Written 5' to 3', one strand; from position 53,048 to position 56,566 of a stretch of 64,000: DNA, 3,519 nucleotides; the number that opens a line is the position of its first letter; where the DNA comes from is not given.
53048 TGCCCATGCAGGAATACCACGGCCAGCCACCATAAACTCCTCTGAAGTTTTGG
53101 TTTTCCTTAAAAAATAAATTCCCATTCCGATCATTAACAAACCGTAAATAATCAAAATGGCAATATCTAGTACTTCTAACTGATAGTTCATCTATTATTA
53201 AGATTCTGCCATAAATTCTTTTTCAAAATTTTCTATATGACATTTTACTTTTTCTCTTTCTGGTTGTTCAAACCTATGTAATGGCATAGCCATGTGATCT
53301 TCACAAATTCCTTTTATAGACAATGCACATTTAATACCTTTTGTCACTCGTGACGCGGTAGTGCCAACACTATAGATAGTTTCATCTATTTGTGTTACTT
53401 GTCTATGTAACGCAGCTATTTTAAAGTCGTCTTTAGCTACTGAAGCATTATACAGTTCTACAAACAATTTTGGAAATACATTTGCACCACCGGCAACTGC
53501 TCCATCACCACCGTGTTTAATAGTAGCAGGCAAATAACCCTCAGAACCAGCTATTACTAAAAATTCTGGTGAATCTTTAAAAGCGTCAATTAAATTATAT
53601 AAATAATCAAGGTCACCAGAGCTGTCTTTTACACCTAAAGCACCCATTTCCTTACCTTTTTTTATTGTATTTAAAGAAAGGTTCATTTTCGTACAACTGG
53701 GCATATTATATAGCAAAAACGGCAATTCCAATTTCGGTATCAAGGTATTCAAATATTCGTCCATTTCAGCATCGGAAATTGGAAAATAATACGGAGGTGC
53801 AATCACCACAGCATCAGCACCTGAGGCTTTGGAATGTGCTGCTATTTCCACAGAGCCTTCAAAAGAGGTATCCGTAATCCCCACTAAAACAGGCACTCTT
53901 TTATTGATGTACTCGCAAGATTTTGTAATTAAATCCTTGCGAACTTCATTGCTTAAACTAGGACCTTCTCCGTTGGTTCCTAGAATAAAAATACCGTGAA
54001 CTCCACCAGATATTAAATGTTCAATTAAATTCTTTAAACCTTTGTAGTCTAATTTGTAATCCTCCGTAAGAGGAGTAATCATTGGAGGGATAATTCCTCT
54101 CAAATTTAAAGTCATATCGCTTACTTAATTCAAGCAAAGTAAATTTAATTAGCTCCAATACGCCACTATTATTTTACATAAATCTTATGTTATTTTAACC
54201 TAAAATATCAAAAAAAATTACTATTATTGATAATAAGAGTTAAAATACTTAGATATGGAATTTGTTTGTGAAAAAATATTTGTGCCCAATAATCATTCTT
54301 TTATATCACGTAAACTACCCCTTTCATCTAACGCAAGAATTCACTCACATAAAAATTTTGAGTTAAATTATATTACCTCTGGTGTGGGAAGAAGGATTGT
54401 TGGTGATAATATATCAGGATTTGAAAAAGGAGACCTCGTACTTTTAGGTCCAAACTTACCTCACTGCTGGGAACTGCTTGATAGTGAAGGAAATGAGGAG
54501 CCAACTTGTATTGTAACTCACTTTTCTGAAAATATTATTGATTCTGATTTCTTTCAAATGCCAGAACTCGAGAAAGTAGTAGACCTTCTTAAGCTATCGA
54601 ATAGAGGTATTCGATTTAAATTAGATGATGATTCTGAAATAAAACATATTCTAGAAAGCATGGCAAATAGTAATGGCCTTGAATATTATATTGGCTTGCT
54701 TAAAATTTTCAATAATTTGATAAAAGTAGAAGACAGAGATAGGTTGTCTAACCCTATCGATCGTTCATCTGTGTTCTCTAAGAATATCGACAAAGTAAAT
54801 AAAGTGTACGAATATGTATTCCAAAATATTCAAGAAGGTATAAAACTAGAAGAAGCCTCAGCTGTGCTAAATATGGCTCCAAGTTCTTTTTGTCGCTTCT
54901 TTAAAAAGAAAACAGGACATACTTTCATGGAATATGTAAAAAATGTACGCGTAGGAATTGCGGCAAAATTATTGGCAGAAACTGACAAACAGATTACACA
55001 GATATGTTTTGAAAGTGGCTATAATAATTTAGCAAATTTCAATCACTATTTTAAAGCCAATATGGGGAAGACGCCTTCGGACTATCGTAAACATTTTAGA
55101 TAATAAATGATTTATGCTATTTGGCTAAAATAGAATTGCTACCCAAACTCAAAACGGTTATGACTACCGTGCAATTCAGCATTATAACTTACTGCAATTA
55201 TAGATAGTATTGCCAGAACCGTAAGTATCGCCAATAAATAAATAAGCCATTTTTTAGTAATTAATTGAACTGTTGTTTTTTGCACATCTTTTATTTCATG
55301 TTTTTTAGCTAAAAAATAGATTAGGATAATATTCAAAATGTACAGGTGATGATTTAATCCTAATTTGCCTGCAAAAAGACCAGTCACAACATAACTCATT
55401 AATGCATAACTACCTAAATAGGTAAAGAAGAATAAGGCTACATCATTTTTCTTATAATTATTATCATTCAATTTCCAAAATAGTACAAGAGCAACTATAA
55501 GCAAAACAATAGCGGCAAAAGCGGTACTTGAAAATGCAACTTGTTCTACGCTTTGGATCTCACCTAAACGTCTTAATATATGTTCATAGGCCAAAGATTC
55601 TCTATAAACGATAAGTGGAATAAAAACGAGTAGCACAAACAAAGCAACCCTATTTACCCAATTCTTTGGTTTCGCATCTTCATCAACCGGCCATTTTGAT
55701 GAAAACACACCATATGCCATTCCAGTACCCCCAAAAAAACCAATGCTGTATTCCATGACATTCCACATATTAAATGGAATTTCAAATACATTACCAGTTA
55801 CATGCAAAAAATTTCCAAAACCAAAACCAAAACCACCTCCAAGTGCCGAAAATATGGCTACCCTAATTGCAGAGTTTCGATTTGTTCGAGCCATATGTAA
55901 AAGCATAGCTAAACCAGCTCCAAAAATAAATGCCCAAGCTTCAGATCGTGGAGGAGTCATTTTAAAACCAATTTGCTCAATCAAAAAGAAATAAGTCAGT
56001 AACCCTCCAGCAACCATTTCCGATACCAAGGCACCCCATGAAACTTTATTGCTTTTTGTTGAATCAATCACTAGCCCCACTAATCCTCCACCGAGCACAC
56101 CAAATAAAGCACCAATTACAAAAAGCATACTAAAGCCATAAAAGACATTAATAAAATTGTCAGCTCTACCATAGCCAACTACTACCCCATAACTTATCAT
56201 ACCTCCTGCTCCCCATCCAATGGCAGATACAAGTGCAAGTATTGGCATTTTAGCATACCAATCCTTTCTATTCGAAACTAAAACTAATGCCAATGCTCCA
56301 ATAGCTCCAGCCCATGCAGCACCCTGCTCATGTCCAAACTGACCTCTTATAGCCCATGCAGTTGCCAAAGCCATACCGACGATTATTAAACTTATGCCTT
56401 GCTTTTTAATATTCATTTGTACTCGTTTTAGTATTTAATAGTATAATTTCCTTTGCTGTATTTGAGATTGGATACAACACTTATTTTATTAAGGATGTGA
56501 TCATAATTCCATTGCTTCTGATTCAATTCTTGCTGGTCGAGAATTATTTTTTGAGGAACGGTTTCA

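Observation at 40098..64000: Large atypical SusCD locus pointing to a phosphorylated glycan or keto-deoxy sugar-acid substrate, dominated by unknown proteins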

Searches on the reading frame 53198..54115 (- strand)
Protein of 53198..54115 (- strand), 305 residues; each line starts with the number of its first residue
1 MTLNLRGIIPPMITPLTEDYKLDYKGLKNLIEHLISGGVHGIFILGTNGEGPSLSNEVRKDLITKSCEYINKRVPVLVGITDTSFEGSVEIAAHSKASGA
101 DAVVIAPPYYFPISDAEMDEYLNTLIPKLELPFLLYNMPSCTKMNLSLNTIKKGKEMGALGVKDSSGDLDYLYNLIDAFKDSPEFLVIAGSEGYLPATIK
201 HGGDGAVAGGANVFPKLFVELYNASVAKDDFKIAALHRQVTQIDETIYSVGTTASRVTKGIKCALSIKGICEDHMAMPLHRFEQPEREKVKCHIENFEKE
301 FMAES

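Call 3: search_protein_families(library=pfam, proteins=[window:53198-54115:-], max_evalue=0.01)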
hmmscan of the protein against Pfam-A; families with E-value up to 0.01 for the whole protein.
window:53198-54115:- (305 aa): 1 family
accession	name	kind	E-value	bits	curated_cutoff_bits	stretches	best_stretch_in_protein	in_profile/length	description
PF00701.28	DHDPS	-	1.5e-53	181.9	22.1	1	5-295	2-287/289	Dihydrodipicolinate synthetase family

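Call 5: search_protein_families(library=ncbifam, proteins=[window:53198-54115:-], max_evalue=0.001)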
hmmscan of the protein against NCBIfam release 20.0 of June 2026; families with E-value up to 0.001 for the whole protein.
window:53198-54115:- (305 aa): 7 families
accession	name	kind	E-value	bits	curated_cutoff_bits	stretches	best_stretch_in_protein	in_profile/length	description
TIGR00674.1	dapA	equivalog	1.1e-47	162.3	206.15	1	8-292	2-281/286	4-hydroxy-tetrahydrodipicolinate synthase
TIGR02313.1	HpaI-NOT-DapA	exception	7.7e-41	139.8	396.7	1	5-296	1-288/294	2,4-dihydroxyhept-2-ene-1,7-dioic acid aldolase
NF040954.1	Arch_KDGaldase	equivalog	1.4e-35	123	390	1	8-300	3-284/288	bifunctional 2-dehydro-3-deoxy-phosphogluconate/2-dehydro-3-deoxy-6-phosphogalactonate aldolase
NF003164.0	PRK04147.1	equivalog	1.6e-32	113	281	1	4-298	3-291/294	N-acetylneuraminate lyase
TIGR00683.1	nanA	equivalog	3.3e-27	95.6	382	1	5-248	1-243/293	N-acetylneuraminate lyase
NF002958.0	PRK03620.1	subfamily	5.3e-23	81.3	278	1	11-298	17-300/307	5-dehydro-4-deoxyglucarate dehydratase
TIGR03249.1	KdgD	equivalog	1.4e-20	73.6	373.95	1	6-241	10-244/299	5-dehydro-4-deoxyglucarate dehydratase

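Call 11: search_solved_structures(query=window:53198-54115:-, max_evalue=1e-20)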
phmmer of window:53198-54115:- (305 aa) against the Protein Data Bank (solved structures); distinct sequences matched with E-value up to 1e-20: 77 (the best 60 are shown).
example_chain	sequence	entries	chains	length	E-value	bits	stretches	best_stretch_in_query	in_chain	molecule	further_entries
4xky_A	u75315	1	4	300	4.8e-84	285.5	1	1-296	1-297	Dihydrodipicolinate synthase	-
3n2x_A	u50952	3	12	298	2.1e-43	152.1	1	6-294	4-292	Uncharacterized protein yagE | YagE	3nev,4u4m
2v8z_A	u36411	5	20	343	2.8e-43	151.7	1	6-295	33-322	YAGE | Probable 2-keto-3-deoxy-galactonate aldolase YagE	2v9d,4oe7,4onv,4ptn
5c54_A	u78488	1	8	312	9.9e-38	133.5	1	5-296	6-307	Dihydrodipicolinate synthase/N-acetylneuraminate lyase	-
5c55_A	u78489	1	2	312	3.6e-37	131.7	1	5-296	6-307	Dihydrodipicolinate synthase/N-acetylneuraminate lyase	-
2yxg_A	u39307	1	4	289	1.1e-33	120.2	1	6-284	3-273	Dihydrodipicolinate synthase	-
3si9_A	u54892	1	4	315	2.3e-33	119.2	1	5-277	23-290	Dihydrodipicolinate synthase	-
3pud_A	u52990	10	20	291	5.4e-33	117.9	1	5-291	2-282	Dihydrodipicolinate synthase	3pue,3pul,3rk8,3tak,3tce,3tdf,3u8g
6mqh_A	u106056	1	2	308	1.6e-32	116.4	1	4-248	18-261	4-hydroxy-tetrahydrodipicolinate synthase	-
3flu_A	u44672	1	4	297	3.3e-32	115.3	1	5-292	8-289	Dihydrodipicolinate synthase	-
6t3t_B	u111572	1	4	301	5.7e-31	111.3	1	5-297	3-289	4-hydroxy-tetrahydrodipicolinate synthase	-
4i7u_A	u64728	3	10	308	1.9e-30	109.6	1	6-248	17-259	Dihydrodipicolinate synthase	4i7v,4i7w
2ehh_A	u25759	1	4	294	3.7e-29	105.4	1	6-289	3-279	Dihydrodipicolinate synthase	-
1o5k_A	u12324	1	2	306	4.8e-29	105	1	5-281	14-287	4-hydroxy-tetrahydrodipicolinate synthase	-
3pb2_A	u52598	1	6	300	5.3e-29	104.8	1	5-281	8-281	Dihydrodipicolinate synthase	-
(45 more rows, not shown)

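Call 29: search_solved_structures(query=window:53198-54115:-, max_evalue=1e-40, show_alignments=2)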
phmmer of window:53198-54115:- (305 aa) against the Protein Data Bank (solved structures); distinct sequences matched with E-value up to 1e-40: 3.
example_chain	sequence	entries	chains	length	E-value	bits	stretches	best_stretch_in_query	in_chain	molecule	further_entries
4xky_A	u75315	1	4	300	4.8e-84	285.5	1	1-296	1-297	Dihydrodipicolinate synthase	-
3n2x_A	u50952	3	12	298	2.1e-43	152.1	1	6-294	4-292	Uncharacterized protein yagE | YagE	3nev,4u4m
2v8z_A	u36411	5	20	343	2.8e-43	151.7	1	6-295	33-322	YAGE | Probable 2-keto-3-deoxy-galactonate aldolase YagE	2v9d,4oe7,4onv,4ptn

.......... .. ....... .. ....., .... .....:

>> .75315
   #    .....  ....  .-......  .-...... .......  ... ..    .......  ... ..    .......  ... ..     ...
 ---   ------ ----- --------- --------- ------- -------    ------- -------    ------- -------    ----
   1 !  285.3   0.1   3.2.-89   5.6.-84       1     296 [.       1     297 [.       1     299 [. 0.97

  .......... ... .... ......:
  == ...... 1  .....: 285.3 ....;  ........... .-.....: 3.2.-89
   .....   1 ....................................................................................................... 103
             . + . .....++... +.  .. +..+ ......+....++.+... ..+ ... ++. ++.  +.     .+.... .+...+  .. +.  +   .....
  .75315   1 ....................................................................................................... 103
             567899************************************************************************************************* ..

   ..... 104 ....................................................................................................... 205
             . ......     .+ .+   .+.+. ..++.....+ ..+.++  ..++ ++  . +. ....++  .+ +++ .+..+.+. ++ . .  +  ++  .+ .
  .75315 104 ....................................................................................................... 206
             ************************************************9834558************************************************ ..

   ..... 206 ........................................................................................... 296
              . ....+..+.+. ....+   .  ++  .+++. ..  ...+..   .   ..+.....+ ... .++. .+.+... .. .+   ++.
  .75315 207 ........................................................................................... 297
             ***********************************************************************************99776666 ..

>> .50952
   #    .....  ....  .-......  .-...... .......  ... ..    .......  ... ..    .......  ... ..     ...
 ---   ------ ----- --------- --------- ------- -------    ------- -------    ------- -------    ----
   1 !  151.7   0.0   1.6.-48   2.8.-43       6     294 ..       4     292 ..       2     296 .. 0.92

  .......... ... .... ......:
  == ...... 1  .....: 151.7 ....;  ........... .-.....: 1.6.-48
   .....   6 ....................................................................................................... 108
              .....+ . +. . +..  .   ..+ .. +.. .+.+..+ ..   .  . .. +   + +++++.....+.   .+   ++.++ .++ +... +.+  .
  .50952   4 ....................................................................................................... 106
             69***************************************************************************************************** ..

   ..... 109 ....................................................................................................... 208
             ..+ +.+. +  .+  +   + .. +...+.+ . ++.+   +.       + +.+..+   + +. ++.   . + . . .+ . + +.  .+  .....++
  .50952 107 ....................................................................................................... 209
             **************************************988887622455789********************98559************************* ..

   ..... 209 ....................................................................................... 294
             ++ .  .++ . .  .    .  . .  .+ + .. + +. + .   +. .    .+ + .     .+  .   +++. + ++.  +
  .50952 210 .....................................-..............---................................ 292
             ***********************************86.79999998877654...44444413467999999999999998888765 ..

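Call 58: find_homologous_proteins(query=window:53198-54115:-, max_evalue=1e-40)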
Query window:53198-54115:- (305 aa): 6837 proteins with E <= 1e-40 among 8000 candidates; the best 120 are listed.
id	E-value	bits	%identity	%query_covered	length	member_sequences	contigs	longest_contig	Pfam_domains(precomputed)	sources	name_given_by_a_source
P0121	1.0e-185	634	92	100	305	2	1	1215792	PF00701.29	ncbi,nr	ncbi:dihydrodipicolinate synthase family protein [Kriegella sp. EG-1]|nr:dihydrodipicolinate synthas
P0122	2.4e-160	551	80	100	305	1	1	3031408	PF00701.29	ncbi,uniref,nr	ncbi:dihydrodipicolinate synthase family protein [Aurantibacter crassamenti]|uniref:dihydrodipicolin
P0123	1.2e-143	496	72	98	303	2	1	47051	PF00701.29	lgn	-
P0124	3.3e-141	488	70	99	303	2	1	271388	PF00701.29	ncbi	-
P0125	3.6e-138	478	70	98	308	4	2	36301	PF00701.29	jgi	-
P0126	3.9e-137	475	68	98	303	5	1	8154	PF00701.29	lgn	-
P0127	1.9e-135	469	70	97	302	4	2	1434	PF00701.29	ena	-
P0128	3.0e-135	468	69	98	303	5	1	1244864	PF00701.29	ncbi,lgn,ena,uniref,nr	ncbi:dihydrodipicolinate synthase family protein [Kriegella aquimaris]|uniref:4-hydroxy-tetrahydrodi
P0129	2.8e-134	465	70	94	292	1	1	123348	PF00701.29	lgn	-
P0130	2.9e-134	465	68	97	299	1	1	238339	PF00701.29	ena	-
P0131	1.0e-133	463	70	94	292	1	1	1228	PF00701.29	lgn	-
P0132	1.3e-133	463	70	94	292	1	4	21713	PF00701.29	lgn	-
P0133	1.4e-133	463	67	98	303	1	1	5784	PF00701.29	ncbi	ncbi:MAG: dihydrodipicolinate synthase family protein [Bacteroidota bacterium]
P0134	2.7e-133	462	69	97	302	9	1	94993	PF00701.29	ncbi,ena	-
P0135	1.0e-132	460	68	97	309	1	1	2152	PF00701.29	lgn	-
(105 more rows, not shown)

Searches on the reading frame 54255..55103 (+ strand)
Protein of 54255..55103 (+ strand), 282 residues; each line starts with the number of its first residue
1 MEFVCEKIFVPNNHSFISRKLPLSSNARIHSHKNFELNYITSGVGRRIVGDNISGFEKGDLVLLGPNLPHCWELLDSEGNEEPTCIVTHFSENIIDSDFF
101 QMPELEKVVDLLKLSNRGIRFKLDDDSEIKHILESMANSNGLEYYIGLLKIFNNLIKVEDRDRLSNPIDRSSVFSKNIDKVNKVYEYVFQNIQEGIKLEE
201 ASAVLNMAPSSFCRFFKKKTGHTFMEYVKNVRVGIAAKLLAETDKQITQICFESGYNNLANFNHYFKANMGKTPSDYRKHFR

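Call 3: search_protein_families(library=pfam, proteins=[window:54255-55103:+], max_evalue=0.01)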
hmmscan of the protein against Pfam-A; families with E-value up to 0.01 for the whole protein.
window:54255-55103:+ (282 aa): 4 families
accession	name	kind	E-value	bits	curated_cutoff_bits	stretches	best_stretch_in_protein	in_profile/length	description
PF12833.13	HTH_18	-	2.7e-23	82.5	33.6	1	203-279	3-79/80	Helix-turn-helix domain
PF00165.29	HTH_AraC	-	4.1e-12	46.4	26.6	2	243-279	7-42/42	Bacterial regulatory helix-turn-helix proteins, AraC family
PF02311.25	AraC_binding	-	0.00022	21.4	21.1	1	27-70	17-59/135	AraC-like ligand binding domain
PF07883.17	Cupin_2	-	0.00026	21.1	27.2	1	29-73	13-57/70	Cupin domain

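Call 5: search_protein_families(library=ncbifam, proteins=[window:54255-55103:+], max_evalue=0.001)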
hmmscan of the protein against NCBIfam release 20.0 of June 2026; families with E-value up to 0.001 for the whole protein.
window:54255-55103:+ (282 aa): 30 families (the best 25 are shown)
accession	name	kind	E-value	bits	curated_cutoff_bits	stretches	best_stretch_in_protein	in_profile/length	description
NF047455.1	TF_Staph_AryK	equivalog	1.3e-20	73.3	850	1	175-281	153-259/759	transcriptional regulator AryK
NF007860.0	PRK10572.1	equivalog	2.6e-16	59.3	208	1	30-280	45-284/292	arabinose operon transcriptional regulator AraC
TIGR04094.1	adjacent_YSIRK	equivalog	9.6e-16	57.7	200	1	180-278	286-383/383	YSIRK-targeted surface antigen transcriptional regulator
NF047788.1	TransRegPocR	equivalog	2.2e-15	56.7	500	1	149-280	160-290/296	transcriptional regulator PocR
NF006902.0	PRK09393.1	equivalog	5e-14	52.2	425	1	175-281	216-322/327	transcriptional regulator FtrA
NF010028.0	PRK13503.1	equivalog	3.5e-11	43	288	1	176-279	168-271/278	HTH-type transcriptional activator RhaS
NF007243.0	PRK09685.1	equivalog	4.3e-11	42.8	199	1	171-282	190-303/303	transcriptional regulator FeaR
NF007584.0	PRK10219.1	equivalog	1.3e-10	41.6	174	1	181-280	7-106/107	superoxide response transcriptional regulator SoxS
NF012144.2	ramA_TF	equivalog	2.9e-10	40.6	180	1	181-280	7-106/108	RamA family antibiotic efflux transcriptional regulator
NF052534.1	RzbtTranRegRhrA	equivalog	4.2e-10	39.4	500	1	184-279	212-309/312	rhizobactin biosynthesis transcriptional regulator RhrA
NF007693.0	PRK10371.1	equivalog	5e-10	39.1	253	1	170-279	189-298/309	transcriptional regulator MelR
NF049968.1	QhpR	equivalog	1.5e-09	37.5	250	1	179-278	185-284/284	AraC-like transcriptional regulator QhpR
TIGR02297.1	HpaA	equivalog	5.6e-09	35.6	274.65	1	26-279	35-286/287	4-hydroxyphenylacetate catabolism regulatory protein HpaA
NF010026.0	PRK13501.1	equivalog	9.5e-09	34.8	363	1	204-281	201-278/290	HTH-type transcriptional activator RhaR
NF033869.1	viru_reg_Rsp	equivalog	2.8e-08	32.7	400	1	181-280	149-248/701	AraC family transcriptional regulator Rsp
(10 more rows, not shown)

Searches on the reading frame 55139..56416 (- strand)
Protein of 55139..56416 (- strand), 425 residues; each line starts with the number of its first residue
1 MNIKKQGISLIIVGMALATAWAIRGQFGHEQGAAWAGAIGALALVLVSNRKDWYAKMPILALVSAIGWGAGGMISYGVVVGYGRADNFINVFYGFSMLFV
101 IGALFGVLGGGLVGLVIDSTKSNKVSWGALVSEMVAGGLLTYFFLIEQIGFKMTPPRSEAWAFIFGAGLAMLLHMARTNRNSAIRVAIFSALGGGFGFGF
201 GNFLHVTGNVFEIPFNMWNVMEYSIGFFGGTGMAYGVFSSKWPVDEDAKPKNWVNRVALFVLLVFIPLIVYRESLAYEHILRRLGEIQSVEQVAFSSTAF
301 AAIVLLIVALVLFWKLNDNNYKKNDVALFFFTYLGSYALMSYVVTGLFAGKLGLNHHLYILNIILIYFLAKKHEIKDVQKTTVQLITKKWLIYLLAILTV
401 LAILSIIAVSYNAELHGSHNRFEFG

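Call 3: search_protein_families(library=pfam, proteins=[window:55139-56416:-], max_evalue=0.01)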
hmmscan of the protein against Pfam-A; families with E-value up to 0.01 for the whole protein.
window:55139-56416:- (425 aa): 1 family
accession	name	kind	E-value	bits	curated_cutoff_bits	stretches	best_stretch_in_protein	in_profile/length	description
PF11947.13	DUF3464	-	0.0014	18.8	25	1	185-243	61-121/149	Photosynthesis affected mutant 68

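Call 5: search_protein_families(library=ncbifam, proteins=[window:55139-56416:-], max_evalue=0.001)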
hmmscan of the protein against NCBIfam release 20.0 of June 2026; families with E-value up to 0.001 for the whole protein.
window:55139-56416:- (425 aa): 0 families
